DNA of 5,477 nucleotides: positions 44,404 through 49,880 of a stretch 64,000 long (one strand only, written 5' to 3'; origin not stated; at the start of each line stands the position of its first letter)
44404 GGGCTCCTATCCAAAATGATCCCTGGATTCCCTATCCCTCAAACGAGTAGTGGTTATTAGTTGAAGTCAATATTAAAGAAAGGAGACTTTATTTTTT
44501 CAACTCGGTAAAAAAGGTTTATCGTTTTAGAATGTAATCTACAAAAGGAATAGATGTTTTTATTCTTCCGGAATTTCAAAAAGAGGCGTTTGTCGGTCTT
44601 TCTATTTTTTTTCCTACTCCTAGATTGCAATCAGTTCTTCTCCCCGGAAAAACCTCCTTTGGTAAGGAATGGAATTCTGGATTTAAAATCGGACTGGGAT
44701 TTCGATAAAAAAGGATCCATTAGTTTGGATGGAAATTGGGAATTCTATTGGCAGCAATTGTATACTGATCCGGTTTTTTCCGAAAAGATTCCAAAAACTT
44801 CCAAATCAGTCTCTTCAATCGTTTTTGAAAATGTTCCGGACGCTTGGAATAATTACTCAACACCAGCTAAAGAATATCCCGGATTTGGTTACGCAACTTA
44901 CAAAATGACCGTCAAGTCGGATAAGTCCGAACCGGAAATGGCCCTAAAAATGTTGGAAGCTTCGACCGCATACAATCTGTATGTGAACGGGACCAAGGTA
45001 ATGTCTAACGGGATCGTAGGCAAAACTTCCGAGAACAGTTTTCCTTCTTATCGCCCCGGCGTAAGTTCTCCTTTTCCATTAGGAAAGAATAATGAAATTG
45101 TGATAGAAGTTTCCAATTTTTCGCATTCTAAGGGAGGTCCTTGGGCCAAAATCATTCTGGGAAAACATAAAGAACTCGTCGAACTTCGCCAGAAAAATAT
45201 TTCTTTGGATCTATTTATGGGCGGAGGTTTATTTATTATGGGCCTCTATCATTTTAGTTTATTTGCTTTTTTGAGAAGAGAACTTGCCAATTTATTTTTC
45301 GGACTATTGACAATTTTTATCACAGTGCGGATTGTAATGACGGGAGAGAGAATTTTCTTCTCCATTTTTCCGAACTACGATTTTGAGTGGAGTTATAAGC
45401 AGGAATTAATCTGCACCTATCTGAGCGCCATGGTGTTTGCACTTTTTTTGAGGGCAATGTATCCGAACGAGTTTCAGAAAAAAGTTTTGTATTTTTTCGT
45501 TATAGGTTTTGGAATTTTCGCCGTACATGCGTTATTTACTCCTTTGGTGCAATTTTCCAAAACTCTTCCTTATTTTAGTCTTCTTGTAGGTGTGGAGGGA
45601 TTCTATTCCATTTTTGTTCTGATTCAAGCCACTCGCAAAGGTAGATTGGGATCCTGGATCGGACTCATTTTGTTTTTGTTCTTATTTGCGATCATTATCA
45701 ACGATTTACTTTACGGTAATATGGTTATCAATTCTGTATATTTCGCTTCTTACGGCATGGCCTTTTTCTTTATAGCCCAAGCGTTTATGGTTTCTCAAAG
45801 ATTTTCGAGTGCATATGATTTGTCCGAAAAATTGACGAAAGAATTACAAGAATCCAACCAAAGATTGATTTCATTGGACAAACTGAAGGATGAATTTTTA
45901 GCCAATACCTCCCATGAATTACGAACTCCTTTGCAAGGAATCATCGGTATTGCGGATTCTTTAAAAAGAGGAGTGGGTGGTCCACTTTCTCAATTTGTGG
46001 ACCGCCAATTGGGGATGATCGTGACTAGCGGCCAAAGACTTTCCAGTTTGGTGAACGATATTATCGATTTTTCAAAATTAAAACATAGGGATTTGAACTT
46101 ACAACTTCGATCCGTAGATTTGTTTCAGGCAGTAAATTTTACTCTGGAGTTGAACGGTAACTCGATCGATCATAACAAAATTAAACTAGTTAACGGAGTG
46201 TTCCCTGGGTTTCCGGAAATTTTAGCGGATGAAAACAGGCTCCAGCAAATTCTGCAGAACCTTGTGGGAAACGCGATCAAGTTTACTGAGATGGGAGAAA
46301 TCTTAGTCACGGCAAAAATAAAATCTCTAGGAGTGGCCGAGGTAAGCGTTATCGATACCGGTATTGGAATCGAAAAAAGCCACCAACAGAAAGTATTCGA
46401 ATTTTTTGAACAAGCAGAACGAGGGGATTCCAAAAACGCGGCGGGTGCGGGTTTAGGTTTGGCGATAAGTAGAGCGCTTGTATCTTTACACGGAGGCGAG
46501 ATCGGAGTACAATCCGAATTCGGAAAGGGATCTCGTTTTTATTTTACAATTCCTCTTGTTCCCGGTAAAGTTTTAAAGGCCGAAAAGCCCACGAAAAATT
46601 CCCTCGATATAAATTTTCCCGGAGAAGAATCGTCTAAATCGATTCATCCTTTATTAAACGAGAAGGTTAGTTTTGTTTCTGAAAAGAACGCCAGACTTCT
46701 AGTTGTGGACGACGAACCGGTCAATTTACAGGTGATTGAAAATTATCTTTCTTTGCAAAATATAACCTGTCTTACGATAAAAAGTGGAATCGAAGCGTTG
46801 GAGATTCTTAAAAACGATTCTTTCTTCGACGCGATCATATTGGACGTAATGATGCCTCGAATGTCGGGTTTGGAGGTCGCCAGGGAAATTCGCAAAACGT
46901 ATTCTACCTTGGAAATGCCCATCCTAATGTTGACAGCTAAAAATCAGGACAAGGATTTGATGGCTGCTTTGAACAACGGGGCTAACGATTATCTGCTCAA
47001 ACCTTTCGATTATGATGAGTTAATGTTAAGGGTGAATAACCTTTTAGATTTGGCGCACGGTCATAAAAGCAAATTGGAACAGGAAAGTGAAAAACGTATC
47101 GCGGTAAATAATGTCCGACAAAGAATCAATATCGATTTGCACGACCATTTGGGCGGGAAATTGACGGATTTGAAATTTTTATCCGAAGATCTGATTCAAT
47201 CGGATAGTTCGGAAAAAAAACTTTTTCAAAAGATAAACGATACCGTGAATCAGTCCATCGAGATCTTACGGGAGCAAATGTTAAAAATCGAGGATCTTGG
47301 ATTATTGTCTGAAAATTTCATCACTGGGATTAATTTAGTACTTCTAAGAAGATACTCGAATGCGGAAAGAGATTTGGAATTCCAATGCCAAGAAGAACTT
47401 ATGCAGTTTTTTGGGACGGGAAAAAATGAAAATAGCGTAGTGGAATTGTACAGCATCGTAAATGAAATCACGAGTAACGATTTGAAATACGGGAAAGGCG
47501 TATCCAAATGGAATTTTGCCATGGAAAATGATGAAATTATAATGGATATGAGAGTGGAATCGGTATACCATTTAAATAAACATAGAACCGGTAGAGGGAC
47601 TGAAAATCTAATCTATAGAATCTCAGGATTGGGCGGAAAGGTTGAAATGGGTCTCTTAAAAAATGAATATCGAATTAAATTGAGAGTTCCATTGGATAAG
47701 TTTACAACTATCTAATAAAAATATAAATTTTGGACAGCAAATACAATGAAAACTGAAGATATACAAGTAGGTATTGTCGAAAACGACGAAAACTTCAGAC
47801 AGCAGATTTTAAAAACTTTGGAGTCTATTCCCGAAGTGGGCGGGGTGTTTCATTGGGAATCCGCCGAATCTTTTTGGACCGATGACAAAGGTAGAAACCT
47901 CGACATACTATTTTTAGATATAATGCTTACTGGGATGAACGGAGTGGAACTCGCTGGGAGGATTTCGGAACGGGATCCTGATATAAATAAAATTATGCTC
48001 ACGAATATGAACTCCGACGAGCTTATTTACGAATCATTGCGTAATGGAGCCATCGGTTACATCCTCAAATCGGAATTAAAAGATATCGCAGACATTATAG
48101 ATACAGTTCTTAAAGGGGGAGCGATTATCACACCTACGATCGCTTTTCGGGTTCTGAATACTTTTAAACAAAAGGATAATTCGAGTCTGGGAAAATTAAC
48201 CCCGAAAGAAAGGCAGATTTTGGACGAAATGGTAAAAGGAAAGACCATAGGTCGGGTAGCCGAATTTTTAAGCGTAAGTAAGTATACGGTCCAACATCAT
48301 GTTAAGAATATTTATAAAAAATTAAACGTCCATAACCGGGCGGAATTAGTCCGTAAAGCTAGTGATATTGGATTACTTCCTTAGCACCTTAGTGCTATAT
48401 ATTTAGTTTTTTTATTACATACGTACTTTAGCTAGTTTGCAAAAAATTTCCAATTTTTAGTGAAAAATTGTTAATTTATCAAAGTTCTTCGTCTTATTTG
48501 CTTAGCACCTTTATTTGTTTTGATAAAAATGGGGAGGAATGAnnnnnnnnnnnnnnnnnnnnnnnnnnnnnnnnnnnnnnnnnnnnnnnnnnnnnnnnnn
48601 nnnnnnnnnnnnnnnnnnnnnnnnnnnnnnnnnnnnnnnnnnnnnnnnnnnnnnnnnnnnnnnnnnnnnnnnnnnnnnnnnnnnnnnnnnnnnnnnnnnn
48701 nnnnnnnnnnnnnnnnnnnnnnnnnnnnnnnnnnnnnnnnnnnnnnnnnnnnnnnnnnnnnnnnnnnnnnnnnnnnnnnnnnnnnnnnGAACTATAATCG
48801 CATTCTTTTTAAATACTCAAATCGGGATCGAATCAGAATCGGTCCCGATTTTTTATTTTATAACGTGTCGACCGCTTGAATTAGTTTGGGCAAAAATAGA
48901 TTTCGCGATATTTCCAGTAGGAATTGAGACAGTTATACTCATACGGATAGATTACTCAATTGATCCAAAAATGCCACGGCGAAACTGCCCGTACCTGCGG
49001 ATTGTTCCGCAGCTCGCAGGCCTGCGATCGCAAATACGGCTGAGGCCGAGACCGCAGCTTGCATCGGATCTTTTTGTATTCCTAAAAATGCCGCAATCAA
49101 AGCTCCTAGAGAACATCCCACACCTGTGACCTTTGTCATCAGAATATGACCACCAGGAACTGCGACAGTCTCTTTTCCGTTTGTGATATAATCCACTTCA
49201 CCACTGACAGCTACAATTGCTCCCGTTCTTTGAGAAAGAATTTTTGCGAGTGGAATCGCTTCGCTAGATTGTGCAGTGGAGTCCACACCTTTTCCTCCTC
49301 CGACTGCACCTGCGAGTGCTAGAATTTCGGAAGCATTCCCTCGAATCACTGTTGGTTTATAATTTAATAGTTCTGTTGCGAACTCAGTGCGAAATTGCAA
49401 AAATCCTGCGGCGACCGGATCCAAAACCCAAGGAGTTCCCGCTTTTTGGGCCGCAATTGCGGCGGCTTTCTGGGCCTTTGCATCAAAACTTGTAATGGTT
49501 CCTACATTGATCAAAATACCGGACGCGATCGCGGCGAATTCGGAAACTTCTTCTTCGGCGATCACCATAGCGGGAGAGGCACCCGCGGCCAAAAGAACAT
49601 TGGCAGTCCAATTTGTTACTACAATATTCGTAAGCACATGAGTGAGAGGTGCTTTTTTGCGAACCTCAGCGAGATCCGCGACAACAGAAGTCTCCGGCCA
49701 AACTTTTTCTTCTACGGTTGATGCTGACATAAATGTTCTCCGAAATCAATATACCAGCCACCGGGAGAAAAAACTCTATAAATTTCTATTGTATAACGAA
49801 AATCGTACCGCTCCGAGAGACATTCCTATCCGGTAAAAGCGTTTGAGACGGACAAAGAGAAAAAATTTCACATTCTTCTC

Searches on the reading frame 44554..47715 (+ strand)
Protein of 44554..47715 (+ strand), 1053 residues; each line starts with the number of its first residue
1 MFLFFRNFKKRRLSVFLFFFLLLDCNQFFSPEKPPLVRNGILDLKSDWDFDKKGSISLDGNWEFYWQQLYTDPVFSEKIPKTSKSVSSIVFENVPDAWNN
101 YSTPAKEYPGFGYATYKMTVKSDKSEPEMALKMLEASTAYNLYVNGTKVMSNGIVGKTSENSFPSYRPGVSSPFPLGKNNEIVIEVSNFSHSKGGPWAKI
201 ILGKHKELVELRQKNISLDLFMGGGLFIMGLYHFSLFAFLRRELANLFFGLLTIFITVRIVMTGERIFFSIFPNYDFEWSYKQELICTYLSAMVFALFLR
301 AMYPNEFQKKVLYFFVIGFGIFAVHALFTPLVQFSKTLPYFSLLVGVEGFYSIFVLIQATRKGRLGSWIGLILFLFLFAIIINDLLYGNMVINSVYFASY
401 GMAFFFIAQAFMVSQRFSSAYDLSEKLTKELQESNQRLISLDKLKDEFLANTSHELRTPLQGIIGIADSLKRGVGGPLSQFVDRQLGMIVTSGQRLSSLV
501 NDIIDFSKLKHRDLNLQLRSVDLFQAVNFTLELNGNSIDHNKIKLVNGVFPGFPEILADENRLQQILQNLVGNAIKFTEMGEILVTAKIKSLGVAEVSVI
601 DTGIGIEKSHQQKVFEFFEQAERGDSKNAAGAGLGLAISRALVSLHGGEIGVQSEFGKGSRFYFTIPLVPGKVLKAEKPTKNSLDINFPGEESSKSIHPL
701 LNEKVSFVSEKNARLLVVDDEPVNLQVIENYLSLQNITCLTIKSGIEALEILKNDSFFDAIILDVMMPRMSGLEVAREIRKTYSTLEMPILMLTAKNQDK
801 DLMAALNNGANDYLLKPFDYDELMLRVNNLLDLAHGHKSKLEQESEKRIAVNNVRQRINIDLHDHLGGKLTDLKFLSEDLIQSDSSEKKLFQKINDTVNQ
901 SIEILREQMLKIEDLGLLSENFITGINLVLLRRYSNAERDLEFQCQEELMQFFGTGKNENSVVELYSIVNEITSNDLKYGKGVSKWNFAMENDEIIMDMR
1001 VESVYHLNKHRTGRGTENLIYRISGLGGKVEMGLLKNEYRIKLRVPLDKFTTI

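Call 4: search_protein_families(library=pfam, proteins=[window:44554-47715:+])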
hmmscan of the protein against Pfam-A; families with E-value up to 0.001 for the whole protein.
window:44554-47715:+ (1053 aa): 4 families
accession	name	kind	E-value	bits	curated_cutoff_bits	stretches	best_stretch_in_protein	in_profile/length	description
PF00072.30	Response_reg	-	4.1e-28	98.2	30.2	1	716-827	2-110/111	Response regulator receiver domain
PF02518.31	HATPase_c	-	2.3e-27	96.1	26.4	1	559-668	2-109/111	Histidine kinase-, DNA gyrase B-, and HSP90-like ATPase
PF07695.17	7TMR-DISM_7TM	-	8.8e-21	75.2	29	1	219-414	5-203/205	7TM diverse intracellular signalling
PF00512.31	HisKA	-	2e-16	60.2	26.9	1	445-511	2-65/66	His Kinase A (phospho-acceptor) domain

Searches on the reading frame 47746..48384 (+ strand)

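Call 11: search_protein_families(library=ncbifam, proteins=[window:47746-48384:+])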
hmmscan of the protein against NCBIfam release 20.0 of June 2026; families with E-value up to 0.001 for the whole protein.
window:47746-48384:+ (212 aa): 47 families (the best 25 are shown)
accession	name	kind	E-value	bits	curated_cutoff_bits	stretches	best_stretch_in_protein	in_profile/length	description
NF011896.0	PRK15369.1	equivalog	3.3e-30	105.3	242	1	6-210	4-209/211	two component system response regulator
NF052445.1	RespRegMctR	equivalog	2.5e-26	92.4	300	1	20-210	19-204/205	two-component system response regulator MctR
NF047785.1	respo_reg_MadR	equivalog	9.2e-24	83.9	300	1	25-211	20-209/209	MadR family response regulator transcription factor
NF007935.0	PRK10651.1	equivalog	1.8e-21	76.4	250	1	8-200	9-205/216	two-component system response regulator NarL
NF007018.1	PRK09483.1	equivalog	3.5e-21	75.8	280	1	6-210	2-208/217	UvrY/SirA/GacA family response regulator transcription factor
NF006900.1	PRK09390.1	equivalog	2.7e-18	66.3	255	1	3-205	2-197/203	response regulator FixJ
NF007685.0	PRK10360.1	equivalog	4.7e-17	62.4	258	1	8-206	4-193/196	response regulator transcription factor UhpA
NF007708.0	PRK10403.1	equivalog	6.8e-16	58.4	343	1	5-199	6-202/215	nitrate/nitrite response regulator protein NarP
NF007403.0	PRK09935.1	equivalog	1.8e-14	53.8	271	1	49-207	47-206/210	fimbria biosynthesis transcriptional regulator FimZ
NF007505.1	PRK10100.1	equivalog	8.7e-14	51.7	250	1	50-206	40-200/204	biofilm master transcriptional regulator CsgD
NF041830.1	RR_TF_ErdR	exception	2.7e-13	50.1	390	1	50-200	48-200/213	response regulator transcription factor ErdR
TIGR03020.2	EpsA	equivalog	9.3e-13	48.4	170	1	143-205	183-245/247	XrtB/PEP-CTERM-associated transcriptional regulator EpsA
NF040749.1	tetrathio_RR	equivalog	4.6e-12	46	290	1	14-205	8-188/191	tetrathionate respiration response regulator TtrR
NF052366.1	photon_PedR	equivalog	1.3e-10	41.3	120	1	151-209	3-61/74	photosynthetic electron transport-dependent transcriptional regulator PedR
TIGR03541.1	reg_near_HchA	equivalog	8.8e-09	35.2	215.6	1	131-207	151-228/232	PA1136 family autoinducer-binding transcriptional regulator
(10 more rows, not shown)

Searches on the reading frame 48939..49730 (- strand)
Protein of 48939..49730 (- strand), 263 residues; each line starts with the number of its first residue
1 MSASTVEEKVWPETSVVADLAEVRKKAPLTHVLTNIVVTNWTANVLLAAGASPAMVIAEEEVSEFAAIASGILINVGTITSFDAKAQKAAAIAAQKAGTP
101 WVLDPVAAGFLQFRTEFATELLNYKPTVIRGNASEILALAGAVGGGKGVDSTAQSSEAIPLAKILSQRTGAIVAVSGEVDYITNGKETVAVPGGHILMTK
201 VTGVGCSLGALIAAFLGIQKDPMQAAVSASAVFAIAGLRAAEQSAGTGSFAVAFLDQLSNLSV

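Call 11: search_protein_families(library=ncbifam, proteins=[window:48939-49730:-])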
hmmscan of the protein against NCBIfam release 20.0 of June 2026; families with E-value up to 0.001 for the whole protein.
window:48939-49730:- (263 aa): 4 families
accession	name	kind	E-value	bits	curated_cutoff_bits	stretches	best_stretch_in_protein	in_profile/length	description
NF006830.1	PRK09355.1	equivalog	4e-91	305.1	180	1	16-262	3-251/263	hydroxyethylthiazole kinase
TIGR00694.1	thiM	equivalog_domain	7.7e-81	271.3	256.4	1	20-261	1-243/249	hydroxyethylthiazole kinase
TIGR00196.1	yjeF_cterm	hypoth_equivalog_domain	4.1e-07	29.6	129.85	1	97-258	124-271/277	NAD(P)H-hydrate dehydratase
NF009078.0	PRK12413.1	equivalog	0.00047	19.8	225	1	74-242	74-244/253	bifunctional hydroxymethylpyrimidine kinase/phosphomethylpyrimidine kinase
